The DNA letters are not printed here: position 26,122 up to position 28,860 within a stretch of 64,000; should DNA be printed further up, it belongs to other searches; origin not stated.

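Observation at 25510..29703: Molybdenum hydroxylase with 4-hydroxybenzoyl-CoA-reductase-type gene order and a Cx15Cx7Cx8C loop in the FAD subunit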

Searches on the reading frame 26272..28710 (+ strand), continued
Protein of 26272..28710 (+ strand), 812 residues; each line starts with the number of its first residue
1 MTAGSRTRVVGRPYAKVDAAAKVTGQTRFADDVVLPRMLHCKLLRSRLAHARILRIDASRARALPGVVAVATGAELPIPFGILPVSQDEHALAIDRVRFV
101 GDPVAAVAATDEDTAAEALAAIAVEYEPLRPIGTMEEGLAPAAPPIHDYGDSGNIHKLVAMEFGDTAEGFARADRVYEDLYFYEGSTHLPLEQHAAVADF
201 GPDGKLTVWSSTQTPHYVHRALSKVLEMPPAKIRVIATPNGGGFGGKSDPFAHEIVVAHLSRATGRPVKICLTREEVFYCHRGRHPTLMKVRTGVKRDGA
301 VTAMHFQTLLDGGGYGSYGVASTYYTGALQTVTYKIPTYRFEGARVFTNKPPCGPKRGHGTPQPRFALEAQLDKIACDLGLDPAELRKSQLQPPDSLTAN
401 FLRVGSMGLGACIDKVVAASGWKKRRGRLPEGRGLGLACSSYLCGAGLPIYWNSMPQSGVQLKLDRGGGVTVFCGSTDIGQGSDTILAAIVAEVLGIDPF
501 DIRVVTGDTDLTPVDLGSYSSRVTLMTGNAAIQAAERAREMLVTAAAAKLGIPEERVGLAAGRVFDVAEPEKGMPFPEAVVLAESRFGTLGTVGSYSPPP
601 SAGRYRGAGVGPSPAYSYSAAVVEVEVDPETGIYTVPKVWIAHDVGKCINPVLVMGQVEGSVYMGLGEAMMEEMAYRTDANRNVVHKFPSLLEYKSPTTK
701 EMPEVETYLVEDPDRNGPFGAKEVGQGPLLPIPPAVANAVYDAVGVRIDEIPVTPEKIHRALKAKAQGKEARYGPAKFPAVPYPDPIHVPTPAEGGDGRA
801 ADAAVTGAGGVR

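Call 35: find_encoding_contigs(protein=P0121, flank=10000, max_places=4)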
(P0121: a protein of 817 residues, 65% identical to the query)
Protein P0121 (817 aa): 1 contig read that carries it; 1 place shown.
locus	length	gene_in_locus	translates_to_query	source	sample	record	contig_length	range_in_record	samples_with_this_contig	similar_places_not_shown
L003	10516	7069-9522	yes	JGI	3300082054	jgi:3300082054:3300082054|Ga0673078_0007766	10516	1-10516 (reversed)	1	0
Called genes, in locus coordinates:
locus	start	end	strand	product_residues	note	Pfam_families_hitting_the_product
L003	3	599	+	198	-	?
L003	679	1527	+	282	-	PF13714:PEP_mutase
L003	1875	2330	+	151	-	PF05402:PqqD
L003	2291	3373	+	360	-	PF07475:Hpr_kinase_C (weak), PF27840:ScmC (weak)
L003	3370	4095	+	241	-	PF13641:Glyco_tranf_2_3, PF00535:Glycos_transf_2, PF10111:Glyco_tranf_2_2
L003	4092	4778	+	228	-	PF00535:Glycos_transf_2, PF10111:Glyco_tranf_2_2, PF13641:Glyco_tranf_2_3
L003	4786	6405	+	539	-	PF14907:NTP_transf_5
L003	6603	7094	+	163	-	PF00111:Fer2, PF13085:Fer2_3 (weak), PF01799:Fer2_2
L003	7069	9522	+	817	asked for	PF01315:Ald_Xan_dh_C, PF02738:MoCoBD_1, PF20256:MoCoBD_2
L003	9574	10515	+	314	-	?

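Call 38: find_encoding_contigs(protein=P0122, flank=10000, max_places=3)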
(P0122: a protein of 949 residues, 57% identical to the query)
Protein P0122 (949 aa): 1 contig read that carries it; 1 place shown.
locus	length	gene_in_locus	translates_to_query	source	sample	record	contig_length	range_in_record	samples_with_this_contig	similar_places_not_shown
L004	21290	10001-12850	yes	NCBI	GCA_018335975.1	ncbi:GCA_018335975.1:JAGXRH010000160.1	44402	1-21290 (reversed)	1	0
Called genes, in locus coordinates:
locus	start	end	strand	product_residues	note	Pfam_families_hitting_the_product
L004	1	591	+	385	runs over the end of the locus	PF06050:HGD-D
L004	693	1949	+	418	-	PF06050:HGD-D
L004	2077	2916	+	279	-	PF01869:BcrAD_BadFG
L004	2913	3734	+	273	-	PF00370:FGGY_N (faint), PF01869:BcrAD_BadFG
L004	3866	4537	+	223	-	-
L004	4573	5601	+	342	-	PF08240:ADH_N, PF16912:Glu_dehyd_C, PF00107:ADH_zinc_N, PF13602:ADH_zinc_N_2 (weak)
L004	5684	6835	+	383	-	PF02771:Acyl-CoA_dh_N, PF02770:Acyl-CoA_dh_M, PF00441:Acyl-CoA_dh_1, PF22924:ACOX_C_alpha1 (weak), PF08028:Acyl-CoA_dh_2, PF21263:Acyl-CoA-dh_C (faint)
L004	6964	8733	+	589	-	PF01855:POR_N, PF02775:TPP_enzyme_C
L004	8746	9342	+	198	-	PF01558:POR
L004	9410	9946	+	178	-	-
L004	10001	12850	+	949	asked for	PF00111:Fer2 (weak), PF01799:Fer2_2, PF01315:Ald_Xan_dh_C, PF02738:MoCoBD_1, PF20256:MoCoBD_2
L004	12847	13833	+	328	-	PF00941:FAD_binding_5, PF03450:CO_deh_flav_C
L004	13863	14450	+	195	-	PF01128:IspD, PF12804:NTP_transf_3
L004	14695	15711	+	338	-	PF00589:Phage_integrase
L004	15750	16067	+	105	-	PF04570:zf-FLZ (weak)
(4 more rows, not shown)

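Call 39: find_encoding_contigs(protein=P0124, flank=10000, max_places=3)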
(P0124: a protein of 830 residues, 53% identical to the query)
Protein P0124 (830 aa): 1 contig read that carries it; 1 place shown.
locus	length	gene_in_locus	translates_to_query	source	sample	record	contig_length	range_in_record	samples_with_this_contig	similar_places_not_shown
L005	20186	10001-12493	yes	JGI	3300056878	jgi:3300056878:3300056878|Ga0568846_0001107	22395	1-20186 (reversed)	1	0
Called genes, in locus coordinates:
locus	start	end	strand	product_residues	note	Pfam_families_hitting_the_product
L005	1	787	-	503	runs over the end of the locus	PF01590:GAF, PF13185:GAF_2, PF13492:GAF_3, PF01590:GAF, PF13185:GAF_2, PF13492:GAF_3, PF00990:GGDEF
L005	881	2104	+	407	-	PF07690:MFS_1, PF12832:MFS_1_like (weak), PF13347:MFS_2 (weak), PF00083:Sugar_tr, PF03092:BT1 (faint), PF07690:MFS_1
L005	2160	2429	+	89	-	-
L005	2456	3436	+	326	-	PF08240:ADH_N, PF00107:ADH_zinc_N, PF13602:ADH_zinc_N_2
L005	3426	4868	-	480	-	PF22025:ThiI_fer, PF02926:THUMP, PF02568:ThiI, PF00581:Rhodanese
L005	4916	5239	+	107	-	PF01035:DNA_binding_1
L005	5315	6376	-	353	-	PF25852:DUF6242_C (faint), PF13088:BNR_2 (faint), PF13859:BNR_3 (faint), PF02012:BNR (faint), PF15899:BNR_6 (faint), PF15902:Sortilin-Vps10 (faint)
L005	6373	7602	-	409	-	PF02812:ELFV_dehydrog_N, PF00208:ELFV_dehydrog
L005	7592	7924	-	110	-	PF02625:XdhC_CoxI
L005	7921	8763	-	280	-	PF13478:XdhC_C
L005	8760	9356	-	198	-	PF01128:IspD (weak), PF12804:NTP_transf_3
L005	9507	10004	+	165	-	PF00111:Fer2 (weak), PF13085:Fer2_3 (weak), PF01799:Fer2_2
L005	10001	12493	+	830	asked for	PF01315:Ald_Xan_dh_C, PF02738:MoCoBD_1, PF20256:MoCoBD_2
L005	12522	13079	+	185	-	PF00881:Nitroreductase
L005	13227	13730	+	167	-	PF05036:SPOR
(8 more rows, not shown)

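Call 40: find_encoding_contigs(protein=P0148, flank=10000, max_places=3)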
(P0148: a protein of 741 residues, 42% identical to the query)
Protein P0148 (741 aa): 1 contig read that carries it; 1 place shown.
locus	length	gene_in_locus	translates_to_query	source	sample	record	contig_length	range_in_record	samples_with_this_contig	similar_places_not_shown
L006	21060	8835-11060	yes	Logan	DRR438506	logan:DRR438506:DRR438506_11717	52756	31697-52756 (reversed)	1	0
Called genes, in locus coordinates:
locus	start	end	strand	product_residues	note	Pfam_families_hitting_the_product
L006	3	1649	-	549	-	?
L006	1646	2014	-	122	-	PF01648:ACPS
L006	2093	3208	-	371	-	PF08240:ADH_N, PF16912:Glu_dehyd_C (faint), PF00107:ADH_zinc_N, PF13602:ADH_zinc_N_2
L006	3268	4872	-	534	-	PF00515:TPR_1 (faint), PF07719:TPR_2 (faint), PF13424:TPR_12, PF13487:HD_5, PF01966:HD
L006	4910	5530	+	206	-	-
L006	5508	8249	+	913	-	PF08471:Ribonuc_red_2_N, PF02867:Ribonuc_red_lgC, PF12637:TSCPD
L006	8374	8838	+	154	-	PF00111:Fer2 (weak), PF01799:Fer2_2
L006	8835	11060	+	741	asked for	PF01315:Ald_Xan_dh_C, PF02738:MoCoBD_1, PF20256:MoCoBD_2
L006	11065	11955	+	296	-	PF00941:FAD_binding_5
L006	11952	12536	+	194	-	PF12804:NTP_transf_3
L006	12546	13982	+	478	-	PF12705:PDDEXK_1 (weak)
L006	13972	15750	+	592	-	PF13086:AAA_11, PF13245:AAA_19, PF13604:AAA_30, PF01443:Viral_helicase1 (weak), PF05127:NAT10_TcmA_helicase (faint), PF13086:AAA_11, PF13087:AAA_12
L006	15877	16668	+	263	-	-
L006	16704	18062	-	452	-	PF03600:CitMHS, PF00939:Na_sulph_symp, PF03600:CitMHS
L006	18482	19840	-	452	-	PF04932:Wzy_C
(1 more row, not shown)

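Call 45: find_related_loci(query=A1, collection=genome_contigs, flank=10000)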
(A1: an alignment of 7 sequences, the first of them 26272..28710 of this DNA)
Query A1 (812 aa) in genome_contigs; peptide patterns used: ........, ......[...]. (x = any residue, [..] = any of these).
599 stretches matched a pattern (row limit reached: there are more); 582 encode a relative of the query (tblastn E <= 1e-3); the best 80 are kept; 80 distinct loci.
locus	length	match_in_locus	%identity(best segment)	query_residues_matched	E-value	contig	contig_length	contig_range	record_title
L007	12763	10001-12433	87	2-812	0e+0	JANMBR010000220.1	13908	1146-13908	MAG: Acidobacteriota bacterium isolate OTE_1_metabat_297 OTE_1_k141_1937430, whole genome shotgun sequence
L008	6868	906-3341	86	1-812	0e+0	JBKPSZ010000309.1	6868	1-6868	MAG: Acidobacteriota bacterium isolate GS_EKS_MAG_00009 GS_EKS_000003679185, whole genome shotgun sequence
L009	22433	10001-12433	86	2-812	0e+0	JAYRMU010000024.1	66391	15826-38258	MAG: Thermoanaerobaculia bacterium isolate XM2_XAASGE4bin.10 k141_325268, whole genome shotgun sequence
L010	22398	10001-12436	84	1-812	0e+0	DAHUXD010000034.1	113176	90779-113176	MAG TPA_asm: Acidobacteria bacterium isolate clean263 k141_608429, whole genome shotgun sequence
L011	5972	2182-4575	84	6-803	0e+0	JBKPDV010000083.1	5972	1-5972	MAG: Acidobacteriota bacterium isolate GB_EKS_MAG_00015 GB_EKS_000000729615, whole genome shotgun sequence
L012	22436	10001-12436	83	1-812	0e+0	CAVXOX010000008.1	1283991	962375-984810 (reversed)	MAG: uncultured Acidobacteriota bacterium isolate MFD00822.bin.1.216 genome assembly, contig: contig_56588, whole genome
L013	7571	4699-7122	84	5-812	0e+0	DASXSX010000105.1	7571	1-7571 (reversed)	MAG TPA_asm: Thermoanaerobaculia bacterium isolate SMAG_U4677 k141_1159918, whole genome shotgun sequence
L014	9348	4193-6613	83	6-812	0e+0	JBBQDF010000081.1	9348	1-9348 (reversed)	MAG: Thermoanaerobaculia bacterium isolate Co_metawrap_1191 Cmw_1191_k141_711318_length_9348_cov_7.0000, whole genome sh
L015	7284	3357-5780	82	6-812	0e+0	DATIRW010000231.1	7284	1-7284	MAG TPA_asm: Thermoanaerobaculia bacterium isolate SMAG_U15913 k141_141510, whole genome shotgun sequence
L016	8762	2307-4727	81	6-812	0e+0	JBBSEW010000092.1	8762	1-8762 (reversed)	MAG: Thermoanaerobaculia bacterium isolate LS1_sbin.61 LS1_sbin.61_K_75984_L_8762_cov_15.0000, whole genome shotgun sequ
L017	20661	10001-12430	83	3-812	0e+0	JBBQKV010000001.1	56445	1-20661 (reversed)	MAG: Acidobacteriota bacterium isolate Co_metawrap_566 Cmw_566_k141_9407633_length_56445_cov_96.6408, whole genome shotg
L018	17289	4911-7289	82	5-794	0e+0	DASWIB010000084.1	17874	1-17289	MAG TPA_asm: Thermoanaerobaculia bacterium isolate SMAG_U2857 k141_1940337, whole genome shotgun sequence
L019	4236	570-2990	81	6-812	0e+0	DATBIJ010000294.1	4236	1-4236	MAG TPA_asm: Thermoanaerobaculia bacterium isolate SMAG_U3891 k141_1967655, whole genome shotgun sequence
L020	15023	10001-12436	83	1-812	0e+0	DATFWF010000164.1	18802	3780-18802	MAG TPA_asm: Thermoanaerobaculia bacterium isolate SMAG_U9483 k141_16805849, whole genome shotgun sequence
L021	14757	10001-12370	74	8-799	0e+0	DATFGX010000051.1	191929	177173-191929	MAG TPA_asm: Blastocatellia bacterium isolate SMAG_U8674 k141_1819501, whole genome shotgun sequence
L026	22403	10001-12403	72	4-799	0e+0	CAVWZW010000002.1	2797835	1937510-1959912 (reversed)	MAG: Pyrinomonadaceae bacterium isolate MFD04212.bin.2.234 genome assembly, contig: contig_1519, whole genome shotgun se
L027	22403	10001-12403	73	4-799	0e+0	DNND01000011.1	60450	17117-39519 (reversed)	MAG TPA_asm: Blastocatellia bacterium isolate UBA11741 contig_521, whole genome shotgun sequence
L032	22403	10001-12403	73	4-799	0e+0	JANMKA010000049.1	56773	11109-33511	MAG: Blastocatellia bacterium isolate OTE_64_metabat_267 OTE_64_k141_760117, whole genome shotgun sequence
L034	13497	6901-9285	73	8-798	0e+0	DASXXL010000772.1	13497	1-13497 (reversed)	MAG TPA_asm: Pyrinomonadaceae bacterium isolate SMAG_U4797 k141_347654, whole genome shotgun sequence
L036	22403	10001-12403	72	2-798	0e+0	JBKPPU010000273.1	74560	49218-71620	MAG: Acidobacteriota bacterium isolate GS_EKS_MAG_00094 GS_EKS_000003097306, whole genome shotgun sequence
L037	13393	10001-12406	72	2-798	0e+0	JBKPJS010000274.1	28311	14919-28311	MAG: Acidobacteriota bacterium isolate GS_HAYS_MAG_00138 GS_HAYS_000003685088, whole genome shotgun sequence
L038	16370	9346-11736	73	8-799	0e+0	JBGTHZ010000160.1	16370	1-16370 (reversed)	MAG: Pyrinomonadaceae bacterium isolate JTS-RE251 k141_3572935, whole genome shotgun sequence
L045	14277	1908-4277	74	8-799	0e+0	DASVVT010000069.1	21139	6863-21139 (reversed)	MAG TPA_asm: Pyrinomonadaceae bacterium isolate SMAG_U3350 k141_98161, whole genome shotgun sequence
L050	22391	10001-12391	72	8-799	0e+0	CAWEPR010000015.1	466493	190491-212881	MAG: uncultured Acidobacteriota bacterium isolate MFD01916.bin.2.121 genome assembly, contig: contig_4809, whole genome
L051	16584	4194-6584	73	8-799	0e+0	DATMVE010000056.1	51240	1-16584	MAG TPA_asm: Pyrinomonadaceae bacterium isolate SMAG_U13060 k141_338238, whole genome shotgun sequence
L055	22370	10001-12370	73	8-799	0e+0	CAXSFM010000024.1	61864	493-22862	MAG: uncultured Pyrinomonadaceae bacterium isolate private_X4_metawrap_bin.2 genome assembly, contig: private_X4_metawra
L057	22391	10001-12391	73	8-799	0e+0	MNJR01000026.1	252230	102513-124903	MAG: Acidobacteria bacterium 13_1_20CM_3_53_8 13_1_20cm_3_scaffold_2, whole genome shotgun sequence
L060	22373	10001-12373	73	8-800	0e+0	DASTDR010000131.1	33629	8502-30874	MAG TPA_asm: Gemmatimonadales bacterium isolate SMAG_U826 k141_311702, whole genome shotgun sequence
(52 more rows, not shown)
